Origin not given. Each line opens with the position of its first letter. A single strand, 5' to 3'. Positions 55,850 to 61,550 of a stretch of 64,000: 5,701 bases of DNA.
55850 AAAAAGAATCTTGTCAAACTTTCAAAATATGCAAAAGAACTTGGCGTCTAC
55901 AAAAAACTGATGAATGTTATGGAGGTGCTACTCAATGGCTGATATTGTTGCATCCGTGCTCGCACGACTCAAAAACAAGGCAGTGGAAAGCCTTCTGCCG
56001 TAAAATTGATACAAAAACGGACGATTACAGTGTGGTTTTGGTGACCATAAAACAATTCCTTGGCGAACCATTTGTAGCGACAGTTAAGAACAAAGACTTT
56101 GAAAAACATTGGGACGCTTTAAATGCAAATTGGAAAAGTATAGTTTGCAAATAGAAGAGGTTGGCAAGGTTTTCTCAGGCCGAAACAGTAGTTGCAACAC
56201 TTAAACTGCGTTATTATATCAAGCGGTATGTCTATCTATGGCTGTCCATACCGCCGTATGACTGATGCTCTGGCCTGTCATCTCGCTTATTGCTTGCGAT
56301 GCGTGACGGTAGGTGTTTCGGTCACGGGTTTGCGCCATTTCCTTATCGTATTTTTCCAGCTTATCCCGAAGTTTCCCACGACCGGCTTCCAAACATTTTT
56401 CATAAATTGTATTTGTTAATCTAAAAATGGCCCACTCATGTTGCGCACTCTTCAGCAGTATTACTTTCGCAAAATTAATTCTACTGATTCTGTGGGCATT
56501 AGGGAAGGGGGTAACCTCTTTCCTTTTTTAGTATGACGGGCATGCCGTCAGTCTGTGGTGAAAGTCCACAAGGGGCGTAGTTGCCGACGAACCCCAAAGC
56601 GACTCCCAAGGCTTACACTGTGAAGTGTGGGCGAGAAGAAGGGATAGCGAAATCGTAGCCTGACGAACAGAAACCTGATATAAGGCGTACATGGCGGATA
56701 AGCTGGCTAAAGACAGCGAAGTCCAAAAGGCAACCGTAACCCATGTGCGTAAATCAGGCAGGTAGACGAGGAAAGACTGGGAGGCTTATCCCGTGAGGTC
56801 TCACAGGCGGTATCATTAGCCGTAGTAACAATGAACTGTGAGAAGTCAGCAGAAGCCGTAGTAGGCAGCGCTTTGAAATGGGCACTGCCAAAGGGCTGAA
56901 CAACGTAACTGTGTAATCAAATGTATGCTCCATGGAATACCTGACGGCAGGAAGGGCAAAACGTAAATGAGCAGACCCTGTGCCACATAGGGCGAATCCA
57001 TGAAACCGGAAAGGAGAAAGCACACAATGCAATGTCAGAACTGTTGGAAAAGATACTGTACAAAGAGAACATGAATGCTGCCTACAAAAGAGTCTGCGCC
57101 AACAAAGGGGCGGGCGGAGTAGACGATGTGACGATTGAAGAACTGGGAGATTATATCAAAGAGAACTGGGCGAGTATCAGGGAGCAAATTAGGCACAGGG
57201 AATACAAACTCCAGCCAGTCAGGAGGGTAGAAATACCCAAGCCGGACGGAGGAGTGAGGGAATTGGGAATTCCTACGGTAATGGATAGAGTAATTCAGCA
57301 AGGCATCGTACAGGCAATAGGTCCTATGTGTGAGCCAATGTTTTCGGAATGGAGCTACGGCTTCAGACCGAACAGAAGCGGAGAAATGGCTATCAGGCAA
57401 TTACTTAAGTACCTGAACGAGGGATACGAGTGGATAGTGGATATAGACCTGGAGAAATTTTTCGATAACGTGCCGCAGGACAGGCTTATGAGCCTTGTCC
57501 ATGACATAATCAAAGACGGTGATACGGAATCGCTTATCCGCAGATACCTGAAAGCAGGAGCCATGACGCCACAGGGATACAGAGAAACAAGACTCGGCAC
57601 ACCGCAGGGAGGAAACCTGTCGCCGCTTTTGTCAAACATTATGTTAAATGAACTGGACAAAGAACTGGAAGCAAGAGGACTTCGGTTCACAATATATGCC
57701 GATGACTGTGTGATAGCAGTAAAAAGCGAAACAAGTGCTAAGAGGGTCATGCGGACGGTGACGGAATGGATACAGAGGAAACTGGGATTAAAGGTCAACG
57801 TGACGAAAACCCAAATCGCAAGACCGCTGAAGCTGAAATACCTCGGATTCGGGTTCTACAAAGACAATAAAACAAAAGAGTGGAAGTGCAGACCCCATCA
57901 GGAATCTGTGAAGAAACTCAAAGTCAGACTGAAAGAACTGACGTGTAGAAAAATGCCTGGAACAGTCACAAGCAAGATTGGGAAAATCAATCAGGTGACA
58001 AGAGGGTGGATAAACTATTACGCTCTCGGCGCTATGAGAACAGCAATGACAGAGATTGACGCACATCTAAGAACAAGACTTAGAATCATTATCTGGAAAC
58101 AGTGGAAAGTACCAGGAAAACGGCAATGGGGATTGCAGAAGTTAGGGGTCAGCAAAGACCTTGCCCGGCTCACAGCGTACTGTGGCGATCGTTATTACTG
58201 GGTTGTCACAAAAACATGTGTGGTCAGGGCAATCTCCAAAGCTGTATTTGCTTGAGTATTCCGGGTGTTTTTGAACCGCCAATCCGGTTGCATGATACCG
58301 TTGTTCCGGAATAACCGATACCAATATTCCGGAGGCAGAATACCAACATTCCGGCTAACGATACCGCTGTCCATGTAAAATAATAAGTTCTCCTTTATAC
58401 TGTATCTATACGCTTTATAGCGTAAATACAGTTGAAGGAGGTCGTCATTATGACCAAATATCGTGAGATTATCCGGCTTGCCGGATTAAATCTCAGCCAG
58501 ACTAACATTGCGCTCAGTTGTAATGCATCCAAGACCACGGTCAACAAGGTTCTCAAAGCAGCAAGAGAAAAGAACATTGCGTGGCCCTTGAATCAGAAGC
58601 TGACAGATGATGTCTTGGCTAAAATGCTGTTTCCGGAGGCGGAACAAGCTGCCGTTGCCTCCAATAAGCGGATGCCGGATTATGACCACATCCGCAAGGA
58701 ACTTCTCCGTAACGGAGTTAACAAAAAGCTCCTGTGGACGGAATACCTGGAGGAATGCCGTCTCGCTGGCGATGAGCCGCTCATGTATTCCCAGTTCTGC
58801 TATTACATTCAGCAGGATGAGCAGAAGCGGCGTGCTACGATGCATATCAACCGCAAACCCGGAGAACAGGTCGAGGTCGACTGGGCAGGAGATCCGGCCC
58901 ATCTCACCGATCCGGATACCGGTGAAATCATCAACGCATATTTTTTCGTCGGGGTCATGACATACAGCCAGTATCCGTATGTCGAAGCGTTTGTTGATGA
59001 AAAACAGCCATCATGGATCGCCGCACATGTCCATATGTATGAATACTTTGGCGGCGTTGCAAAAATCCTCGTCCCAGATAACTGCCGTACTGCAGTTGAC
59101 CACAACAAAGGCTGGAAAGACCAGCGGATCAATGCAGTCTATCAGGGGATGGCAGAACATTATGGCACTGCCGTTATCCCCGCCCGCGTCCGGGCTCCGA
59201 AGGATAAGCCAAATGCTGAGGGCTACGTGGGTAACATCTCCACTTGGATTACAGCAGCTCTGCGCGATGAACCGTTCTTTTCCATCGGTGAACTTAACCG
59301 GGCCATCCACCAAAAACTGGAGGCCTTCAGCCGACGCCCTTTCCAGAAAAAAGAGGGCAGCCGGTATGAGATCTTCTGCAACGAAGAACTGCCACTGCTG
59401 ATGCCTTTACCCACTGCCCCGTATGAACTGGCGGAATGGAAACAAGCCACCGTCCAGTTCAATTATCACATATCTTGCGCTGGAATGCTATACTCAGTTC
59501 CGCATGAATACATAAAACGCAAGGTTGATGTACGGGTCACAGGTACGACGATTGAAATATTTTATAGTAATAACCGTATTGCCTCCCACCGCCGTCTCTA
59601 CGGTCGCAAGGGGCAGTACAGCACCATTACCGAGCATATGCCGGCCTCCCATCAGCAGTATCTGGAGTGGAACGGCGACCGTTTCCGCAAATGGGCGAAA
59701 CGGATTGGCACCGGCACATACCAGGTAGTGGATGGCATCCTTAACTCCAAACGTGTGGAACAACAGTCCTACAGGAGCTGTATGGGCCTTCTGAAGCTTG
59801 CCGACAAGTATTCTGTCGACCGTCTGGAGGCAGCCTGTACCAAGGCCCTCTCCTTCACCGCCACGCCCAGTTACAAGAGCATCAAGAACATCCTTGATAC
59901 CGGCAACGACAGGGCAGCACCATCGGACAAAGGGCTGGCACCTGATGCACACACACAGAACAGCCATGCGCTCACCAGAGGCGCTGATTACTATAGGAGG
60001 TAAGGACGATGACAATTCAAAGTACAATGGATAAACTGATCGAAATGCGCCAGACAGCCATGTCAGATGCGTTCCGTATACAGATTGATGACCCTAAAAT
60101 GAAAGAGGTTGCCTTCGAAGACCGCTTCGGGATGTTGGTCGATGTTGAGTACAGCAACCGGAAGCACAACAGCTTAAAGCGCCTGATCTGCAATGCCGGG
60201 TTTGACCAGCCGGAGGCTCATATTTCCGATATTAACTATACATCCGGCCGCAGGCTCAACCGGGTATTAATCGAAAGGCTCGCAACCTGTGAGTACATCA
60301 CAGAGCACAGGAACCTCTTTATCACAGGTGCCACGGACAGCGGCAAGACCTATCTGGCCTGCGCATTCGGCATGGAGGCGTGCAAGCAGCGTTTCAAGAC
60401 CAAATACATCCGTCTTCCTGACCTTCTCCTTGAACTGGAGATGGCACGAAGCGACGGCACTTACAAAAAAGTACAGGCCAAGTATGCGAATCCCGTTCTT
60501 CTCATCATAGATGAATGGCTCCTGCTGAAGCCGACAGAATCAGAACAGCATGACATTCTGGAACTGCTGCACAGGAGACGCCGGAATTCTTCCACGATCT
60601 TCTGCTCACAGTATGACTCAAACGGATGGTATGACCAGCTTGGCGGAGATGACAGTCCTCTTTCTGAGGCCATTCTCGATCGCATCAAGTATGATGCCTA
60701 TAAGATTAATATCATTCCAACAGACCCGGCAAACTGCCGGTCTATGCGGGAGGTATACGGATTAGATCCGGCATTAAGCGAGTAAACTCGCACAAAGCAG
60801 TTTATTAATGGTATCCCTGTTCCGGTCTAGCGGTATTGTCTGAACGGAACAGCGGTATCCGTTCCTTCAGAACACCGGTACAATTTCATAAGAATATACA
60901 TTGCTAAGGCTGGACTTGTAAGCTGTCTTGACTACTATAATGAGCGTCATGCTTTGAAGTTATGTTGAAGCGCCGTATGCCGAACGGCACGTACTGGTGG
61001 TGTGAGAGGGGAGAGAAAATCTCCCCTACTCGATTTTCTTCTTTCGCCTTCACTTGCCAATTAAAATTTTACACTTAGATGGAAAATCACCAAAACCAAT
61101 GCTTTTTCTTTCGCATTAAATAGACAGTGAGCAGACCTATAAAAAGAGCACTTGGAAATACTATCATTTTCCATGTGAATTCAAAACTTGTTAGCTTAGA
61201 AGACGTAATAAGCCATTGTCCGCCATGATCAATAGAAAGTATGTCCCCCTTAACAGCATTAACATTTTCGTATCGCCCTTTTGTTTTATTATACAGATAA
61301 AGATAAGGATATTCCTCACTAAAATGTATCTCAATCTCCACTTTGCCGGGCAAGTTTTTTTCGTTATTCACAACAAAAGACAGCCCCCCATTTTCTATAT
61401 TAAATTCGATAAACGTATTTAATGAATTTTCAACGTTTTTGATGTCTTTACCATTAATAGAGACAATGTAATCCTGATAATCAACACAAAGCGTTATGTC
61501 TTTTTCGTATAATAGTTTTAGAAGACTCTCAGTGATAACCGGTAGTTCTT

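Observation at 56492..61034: Nested mobile elements: an IS21 element inserted into domain IV of an endonuclease-less group II intron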

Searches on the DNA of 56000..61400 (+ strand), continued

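Call 17: search_rna_families(sources=[L002, L004, L005, L008, L009, L012, L013, L017, L019, L051], threshold=gathering)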
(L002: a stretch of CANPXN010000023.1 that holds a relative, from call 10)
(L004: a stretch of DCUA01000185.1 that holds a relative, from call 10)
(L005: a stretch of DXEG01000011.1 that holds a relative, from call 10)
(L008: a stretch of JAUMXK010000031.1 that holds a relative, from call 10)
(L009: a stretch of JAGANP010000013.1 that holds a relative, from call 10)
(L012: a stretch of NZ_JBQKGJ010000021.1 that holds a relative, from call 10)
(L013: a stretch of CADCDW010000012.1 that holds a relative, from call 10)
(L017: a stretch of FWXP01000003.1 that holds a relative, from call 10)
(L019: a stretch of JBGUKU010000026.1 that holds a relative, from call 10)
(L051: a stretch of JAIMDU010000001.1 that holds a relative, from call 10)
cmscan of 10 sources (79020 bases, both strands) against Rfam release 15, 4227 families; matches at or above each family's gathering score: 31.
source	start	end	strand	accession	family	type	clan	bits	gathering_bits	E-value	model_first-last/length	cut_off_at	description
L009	3080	3249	+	RF02001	group-II-D1D4-3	Intron;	CL00102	122.6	32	1.3e-24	1-170/170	no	Group II catalytic intron D1-D4-3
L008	3082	3252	+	RF02001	group-II-D1D4-3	Intron;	CL00102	122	32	1.9e-24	1-170/170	no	Group II catalytic intron D1-D4-3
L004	3084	3251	+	RF02001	group-II-D1D4-3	Intron;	CL00102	121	32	3.2e-24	1-170/170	no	Group II catalytic intron D1-D4-3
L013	3082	3252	+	RF02001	group-II-D1D4-3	Intron;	CL00102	120.8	32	3.6e-24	1-170/170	no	Group II catalytic intron D1-D4-3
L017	3095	3266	+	RF02001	group-II-D1D4-3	Intron;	CL00102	120.8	32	3.7e-24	1-170/170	no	Group II catalytic intron D1-D4-3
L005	3084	3254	+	RF02001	group-II-D1D4-3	Intron;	CL00102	120.3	32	4.9e-24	1-170/170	no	Group II catalytic intron D1-D4-3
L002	3080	3247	+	RF02001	group-II-D1D4-3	Intron;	CL00102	115.3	32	7.9e-23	1-170/170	no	Group II catalytic intron D1-D4-3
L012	3082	3250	+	RF02001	group-II-D1D4-3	Intron;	CL00102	109.9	32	1.6e-21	1-170/170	no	Group II catalytic intron D1-D4-3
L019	3096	3265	+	RF02001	group-II-D1D4-3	Intron;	CL00102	109.9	32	1.6e-21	1-170/170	no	Group II catalytic intron D1-D4-3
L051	2903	3082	+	RF02001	group-II-D1D4-3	Intron;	CL00102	95.3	32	5.6e-18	1-170/170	no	Group II catalytic intron D1-D4-3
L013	5344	5570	+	RF00174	Cobalamin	Cis-reg; riboswitch;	CL00101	81.8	31.5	1.6e-18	1-189/189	no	Cobalamin riboswitch aptamer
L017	2893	2966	+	RF00005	tRNA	Gene; tRNA;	CL00001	69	29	7.2e-13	1-71/71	no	tRNA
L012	2501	2574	+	RF00005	tRNA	Gene; tRNA;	CL00001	68.9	29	7.9e-13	1-71/71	no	tRNA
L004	3290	3365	+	RF01998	group-II-D1D4-1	Intron;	CL00102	51.6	35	2.8e-06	1-84/84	no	Group II catalytic intron D1-D4-1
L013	3290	3365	+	RF01998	group-II-D1D4-1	Intron;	CL00102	49.6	35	7.5e-06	1-84/84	no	Group II catalytic intron D1-D4-1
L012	3290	3365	+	RF01998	group-II-D1D4-1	Intron;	CL00102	47.9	35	1.9e-05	1-84/84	no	Group II catalytic intron D1-D4-1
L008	3287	3365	+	RF01998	group-II-D1D4-1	Intron;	CL00102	47.2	35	2.6e-05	1-84/84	no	Group II catalytic intron D1-D4-1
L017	4784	4848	+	RF00029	Intron_gpII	Intron;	-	47.2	40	4.7e-06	1-77/77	no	Group II catalytic intron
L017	3301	3362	+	RF01998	group-II-D1D4-1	Intron;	CL00102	47.2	35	2.6e-05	1-84/84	no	Group II catalytic intron D1-D4-1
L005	3291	3366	+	RF01998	group-II-D1D4-1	Intron;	CL00102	46.9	35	3.1e-05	1-84/84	no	Group II catalytic intron D1-D4-1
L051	4778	4843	+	RF00029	Intron_gpII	Intron;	-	46.5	40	7.1e-06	1-77/77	no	Group II catalytic intron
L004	4784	4849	+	RF00029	Intron_gpII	Intron;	-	46.2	40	8.1e-06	1-77/77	no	Group II catalytic intron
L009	4784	4849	+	RF00029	Intron_gpII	Intron;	-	46.2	40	8.1e-06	1-77/77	no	Group II catalytic intron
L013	4784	4849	+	RF00029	Intron_gpII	Intron;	-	46.2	40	8.1e-06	1-77/77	no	Group II catalytic intron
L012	4784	4848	+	RF00029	Intron_gpII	Intron;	-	46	40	9.3e-06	1-77/77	no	Group II catalytic intron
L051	3223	3302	+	RF01998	group-II-D1D4-1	Intron;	CL00102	46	35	4.9e-05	1-84/84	no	Group II catalytic intron D1-D4-1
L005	4784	4849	+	RF00029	Intron_gpII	Intron;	-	45.3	40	1.3e-05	1-77/77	no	Group II catalytic intron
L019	3301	3362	+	RF01998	group-II-D1D4-1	Intron;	CL00102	45.3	35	7.2e-05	1-84/84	no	Group II catalytic intron D1-D4-1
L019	4784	4849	+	RF00029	Intron_gpII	Intron;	-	44.5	40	2.2e-05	1-77/77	no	Group II catalytic intron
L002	3310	3364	+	RF01998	group-II-D1D4-1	Intron;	CL00102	43.7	35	0.00017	1-84/84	no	Group II catalytic intron D1-D4-1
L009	3287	3362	+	RF01998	group-II-D1D4-1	Intron;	CL00102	40.4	35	0.00093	1-84/84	no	Group II catalytic intron D1-D4-1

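Call 19: search_dna_similar(query=window:58253-60900:+, collection=plasmids, mode=near, max_rows=12)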
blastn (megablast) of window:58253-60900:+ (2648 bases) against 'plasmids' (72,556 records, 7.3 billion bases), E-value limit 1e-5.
No match.

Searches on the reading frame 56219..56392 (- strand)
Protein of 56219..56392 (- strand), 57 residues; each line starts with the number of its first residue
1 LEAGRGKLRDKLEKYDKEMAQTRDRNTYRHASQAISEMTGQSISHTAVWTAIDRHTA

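Call 8: search_protein_families(library=pfam, proteins=[window:56219-56392:-], max_evalue=0.01)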
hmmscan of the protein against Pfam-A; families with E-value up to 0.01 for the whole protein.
window:56219-56392:- (57 aa): 0 families

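Call 25: search_protein_families(library=ncbifam, proteins=[window:56219-56392:-], max_evalue=0.01)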
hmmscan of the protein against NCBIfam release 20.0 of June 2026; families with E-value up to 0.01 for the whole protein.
window:56219-56392:- (57 aa): 1 family
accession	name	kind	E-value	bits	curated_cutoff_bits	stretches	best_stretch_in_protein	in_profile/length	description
NF033529.1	transpos_ISLre2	equivalog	6.1e-05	22.5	200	1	14-54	37-77/382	ISLre2 family transposase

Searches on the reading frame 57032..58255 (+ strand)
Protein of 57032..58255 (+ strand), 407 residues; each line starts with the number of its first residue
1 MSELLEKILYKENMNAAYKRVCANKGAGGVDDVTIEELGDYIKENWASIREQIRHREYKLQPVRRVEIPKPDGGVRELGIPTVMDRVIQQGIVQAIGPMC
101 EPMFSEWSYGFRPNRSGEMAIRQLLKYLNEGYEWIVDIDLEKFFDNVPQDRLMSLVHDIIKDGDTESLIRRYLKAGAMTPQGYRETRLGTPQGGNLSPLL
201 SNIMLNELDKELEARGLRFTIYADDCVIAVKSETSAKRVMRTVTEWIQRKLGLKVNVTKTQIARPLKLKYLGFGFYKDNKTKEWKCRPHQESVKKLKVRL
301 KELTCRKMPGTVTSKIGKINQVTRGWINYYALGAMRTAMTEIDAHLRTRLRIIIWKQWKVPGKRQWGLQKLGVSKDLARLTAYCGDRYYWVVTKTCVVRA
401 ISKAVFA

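Call 8: search_protein_families(library=pfam, proteins=[window:57032-58255:+], max_evalue=0.01)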
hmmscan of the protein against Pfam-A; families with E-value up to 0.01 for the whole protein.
window:57032-58255:+ (407 aa): 2 families
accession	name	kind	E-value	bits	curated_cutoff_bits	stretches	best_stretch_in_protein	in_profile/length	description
PF00078.32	RVT_1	-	3.5e-44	151.4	29.6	1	68-274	1-204/205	Reverse transcriptase (RNA-dependent DNA polymerase)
PF08388.16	GIIM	-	5.2e-16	58.8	23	1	293-371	1-79/80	Group II intron, maturase-specific domain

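Call 9: find_encoding_contigs(protein=window:57032-58255:+, flank=4000, max_places=10)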
Protein window:57032-58255:+ (407 aa): 1 contig read that carries it; 1 place shown.
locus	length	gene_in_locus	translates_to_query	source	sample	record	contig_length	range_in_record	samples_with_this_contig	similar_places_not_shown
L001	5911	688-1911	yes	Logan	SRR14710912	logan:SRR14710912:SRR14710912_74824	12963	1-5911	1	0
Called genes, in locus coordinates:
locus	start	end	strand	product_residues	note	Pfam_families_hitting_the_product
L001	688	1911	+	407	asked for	PF00078:RVT_1, PF08388:GIIM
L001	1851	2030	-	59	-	-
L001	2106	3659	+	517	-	PF22483:Mu-transpos_C_2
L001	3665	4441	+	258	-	PF01695:IstB_IS21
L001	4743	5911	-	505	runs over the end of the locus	PF02368:Big_2, PF26918:Ig_Eae (faint), PF02368:Big_2, PF22359:Big-like (weak)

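Call 10: find_related_loci(query=window:57032-58255:+, collection=genome_contigs, flank=3500)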
Query window:57032-58255:+ (407 aa) in genome_contigs; peptide patterns used: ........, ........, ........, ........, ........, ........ (x = any residue, [..] = any of these).
600 stretches matched a pattern (row limit reached: there are more); 568 encode a relative of the query (tblastn E <= 1e-3); the best 80 are kept; 80 distinct loci.
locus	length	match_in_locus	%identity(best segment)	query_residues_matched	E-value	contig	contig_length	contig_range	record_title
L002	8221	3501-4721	89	1-407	0e+0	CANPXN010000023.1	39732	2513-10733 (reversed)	MAG: uncultured Clostridia bacterium isolate Lapin-004__bin111 genome assembly, contig: Lapin-004__NODE_1141_length_3973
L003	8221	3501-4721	87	1-407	0e+0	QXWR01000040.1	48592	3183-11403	Clostridiaceae bacterium strain 1XD21-29 Scaffold40_1, whole genome shotgun sequence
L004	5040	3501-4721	88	1-407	0e+0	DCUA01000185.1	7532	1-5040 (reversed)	MAG TPA_asm: Firmicutes bacterium UBA1426 UBA1426_contig_9995, whole genome shotgun sequence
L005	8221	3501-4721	88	1-407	0e+0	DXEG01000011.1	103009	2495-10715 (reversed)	MAG TPA_asm: Candidatus Blautia faecipullorum isolate ChiSxjej6B18-2004 ChiSxjej6B18M5__C31359_L103009_SAMN08009924, who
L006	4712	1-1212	88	4-407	0e+0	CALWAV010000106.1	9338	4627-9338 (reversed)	MAG: uncultured Merdimonas sp. isolate E12__bin318 genome assembly, contig: E12__k127_1605551, whole genome shotgun sequ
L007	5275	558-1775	88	1-406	0e+0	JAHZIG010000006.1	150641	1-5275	MAG: Clostridiales bacterium isolate HRGM_Genome_3419 HRGM_Genome_3419_6, whole genome shotgun sequence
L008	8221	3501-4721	87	1-407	0e+0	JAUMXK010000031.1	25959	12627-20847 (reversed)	MAG: Eubacteriales bacterium isolate S15M_Sa_66 NODE_926_length_25959_cov_14.659512, whole genome shotgun sequence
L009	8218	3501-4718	86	1-406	0e+0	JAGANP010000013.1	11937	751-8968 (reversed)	MAG: Lachnospiraceae bacterium isolate RGIG8606 Water_deer_Cecum.Co__c34973, whole genome shotgun sequence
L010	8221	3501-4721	86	1-407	0e+0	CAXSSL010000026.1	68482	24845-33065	Clostridiales bacterium VE202-15 isolate CC00199 genome assembly, contig: CC00199_26_NODE_26_length_68482_cov_169.944025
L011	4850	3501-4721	85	1-407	0e+0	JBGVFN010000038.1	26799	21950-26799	MAG: Lachnospiraceae bacterium isolate fecal_MAG_39 fecal_MAG_39_contig_0038, whole genome shotgun sequence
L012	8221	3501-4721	86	1-407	0e+0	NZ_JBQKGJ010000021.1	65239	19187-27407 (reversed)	Bilifractor sp. LCP21S3_A5 contig00021, whole genome shotgun sequence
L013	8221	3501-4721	86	1-407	0e+0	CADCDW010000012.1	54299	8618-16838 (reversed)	MAG: uncultured Lachnospiraceae bacterium isolate RUG14549 genome assembly, contig: RUG14549_asm_12, whole genome shotgu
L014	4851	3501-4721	86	1-407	0e+0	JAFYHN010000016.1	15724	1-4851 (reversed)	MAG: Eubacterium sp. isolate RGIG7096 Water_buffalos_Abomasum-1__c103679, whole genome shotgun sequence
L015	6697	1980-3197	84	1-406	0e+0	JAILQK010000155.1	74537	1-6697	MAG: Lachnospiraceae bacterium isolate RUI356 k141_4687379_flag=0_multi=25.0000_len=74537, whole genome shotgun sequence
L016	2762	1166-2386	84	1-407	0e+0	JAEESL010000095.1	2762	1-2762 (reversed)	MAG: Dehalococcoidales bacterium isolate Tb.RUG.381 NODE_196532_length_2762_cov_2.519924, whole genome shotgun sequence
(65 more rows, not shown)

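Call 25: search_protein_families(library=ncbifam, proteins=[window:57032-58255:+], max_evalue=0.01)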
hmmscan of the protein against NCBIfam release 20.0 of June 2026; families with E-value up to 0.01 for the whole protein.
window:57032-58255:+ (407 aa): 8 families
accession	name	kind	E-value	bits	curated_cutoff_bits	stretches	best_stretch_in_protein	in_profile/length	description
TIGR04416.1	group_II_RT_mat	equivalog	1.4e-120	402.6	300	1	11-358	1-353/353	group II intron reverse transcriptase/maturase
NF038233.2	retron_St85_RT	exception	9.5e-18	64.5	235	1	63-262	25-216/289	retron St85 family RNA-directed DNA polymerase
NF041747.1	Drt3a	equivalog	1.6e-16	60.6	200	1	120-302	97-294/412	antiviral reverse transcriptase Drt3a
NF041746.1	Drt2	equivalog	2.9e-11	43.2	390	1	185-279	219-325/416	antiviral reverse transcriptase Drt2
NF042941.1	Retron_TIR_antiphage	equivalog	8.1e-11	41.4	600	1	64-245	30-200/464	TIR domain-containing anti-phage reverse transcriptase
NF041749.1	Drt4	equivalog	3e-07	29.8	450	1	188-263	193-267/489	antiviral reverse transcriptase Drt4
NF038237.1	retron_Ec67_fus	exception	4e-07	28.9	450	1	191-247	162-233/572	retron Ec67 family RNA-directed DNA polymerase/endonuclease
TIGR04499.1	abortive_AbiA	subfamily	0.0003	19.7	250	1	124-269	137-297/615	AbiA family abortive infection protein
